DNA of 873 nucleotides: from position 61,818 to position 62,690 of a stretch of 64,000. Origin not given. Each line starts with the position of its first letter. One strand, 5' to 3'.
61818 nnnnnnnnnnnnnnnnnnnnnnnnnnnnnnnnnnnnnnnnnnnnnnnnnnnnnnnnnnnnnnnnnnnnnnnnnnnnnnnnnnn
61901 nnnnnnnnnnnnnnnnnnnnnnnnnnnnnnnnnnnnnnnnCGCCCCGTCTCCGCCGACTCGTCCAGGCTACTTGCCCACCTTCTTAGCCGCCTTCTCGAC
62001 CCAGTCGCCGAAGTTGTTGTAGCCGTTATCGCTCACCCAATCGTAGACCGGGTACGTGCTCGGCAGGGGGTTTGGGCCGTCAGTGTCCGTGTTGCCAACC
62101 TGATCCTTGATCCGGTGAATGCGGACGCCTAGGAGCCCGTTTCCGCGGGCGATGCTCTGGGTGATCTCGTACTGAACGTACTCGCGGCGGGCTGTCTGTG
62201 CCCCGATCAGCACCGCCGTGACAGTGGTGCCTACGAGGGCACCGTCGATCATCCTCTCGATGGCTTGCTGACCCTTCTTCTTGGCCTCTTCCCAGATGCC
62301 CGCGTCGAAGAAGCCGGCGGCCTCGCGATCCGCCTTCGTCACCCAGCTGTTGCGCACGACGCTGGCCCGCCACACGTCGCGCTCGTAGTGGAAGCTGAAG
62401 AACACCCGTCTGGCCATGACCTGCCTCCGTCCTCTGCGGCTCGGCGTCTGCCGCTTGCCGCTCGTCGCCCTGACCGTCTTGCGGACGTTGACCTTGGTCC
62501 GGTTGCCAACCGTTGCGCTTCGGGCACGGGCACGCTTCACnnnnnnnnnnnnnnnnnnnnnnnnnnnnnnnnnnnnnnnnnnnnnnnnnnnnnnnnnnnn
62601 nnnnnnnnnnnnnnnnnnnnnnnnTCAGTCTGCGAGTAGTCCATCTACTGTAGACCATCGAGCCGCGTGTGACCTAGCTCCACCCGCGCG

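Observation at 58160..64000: Two paralogous HEPN-like (Rx4H) proteins bracket the TIR pair in one co-directional cluster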

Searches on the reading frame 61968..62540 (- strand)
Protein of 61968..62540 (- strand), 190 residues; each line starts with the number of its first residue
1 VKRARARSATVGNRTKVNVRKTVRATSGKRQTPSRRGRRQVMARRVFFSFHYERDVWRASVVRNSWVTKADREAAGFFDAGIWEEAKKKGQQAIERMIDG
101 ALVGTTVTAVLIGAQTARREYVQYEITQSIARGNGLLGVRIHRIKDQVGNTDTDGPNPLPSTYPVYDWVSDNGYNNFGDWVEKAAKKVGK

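Call 3: search_protein_families(library=pfam, proteins=[window:61968-62540:-], max_evalue=1)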
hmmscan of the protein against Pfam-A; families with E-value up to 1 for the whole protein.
window:61968-62540:- (190 aa): 2 families
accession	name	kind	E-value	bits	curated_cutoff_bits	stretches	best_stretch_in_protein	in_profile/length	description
PF08937.16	ThsB_TIR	-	3.6e-22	79.1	21.2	1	47-143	1-97/100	Thoeris protein ThsB, TIR-like domain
PF03727.22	Hexokinase_2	-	0.085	12.6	24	1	75-115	54-94/242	Hexokinase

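Call 4: search_protein_families(library=padloc, proteins=[window:61968-62540:-], max_evalue=1)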
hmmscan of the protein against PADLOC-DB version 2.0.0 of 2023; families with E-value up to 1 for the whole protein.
window:61968-62540:- (190 aa): 4 families
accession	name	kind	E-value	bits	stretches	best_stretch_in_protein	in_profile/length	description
PDLC00431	ThsB1|ThsB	-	1.3e-61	205.8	1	42-190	1-162/162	TIR-like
PDLC04688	PDC-M50B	-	1.3e-57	192.5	1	42-187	1-158/162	-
PDLC00433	ThsB1|ThsB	-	4.1e-37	125.7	1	42-161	1-116/164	TIR-like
PDLC00418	ThsB1|ThsB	-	0.00049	18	1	86-146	45-105/155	TIR-like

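Call 6: search_protein_families(library=ncbifam, proteins=[window:61968-62540:-], max_evalue=1)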
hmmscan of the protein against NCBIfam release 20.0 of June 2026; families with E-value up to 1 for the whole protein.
window:61968-62540:- (190 aa): 0 families
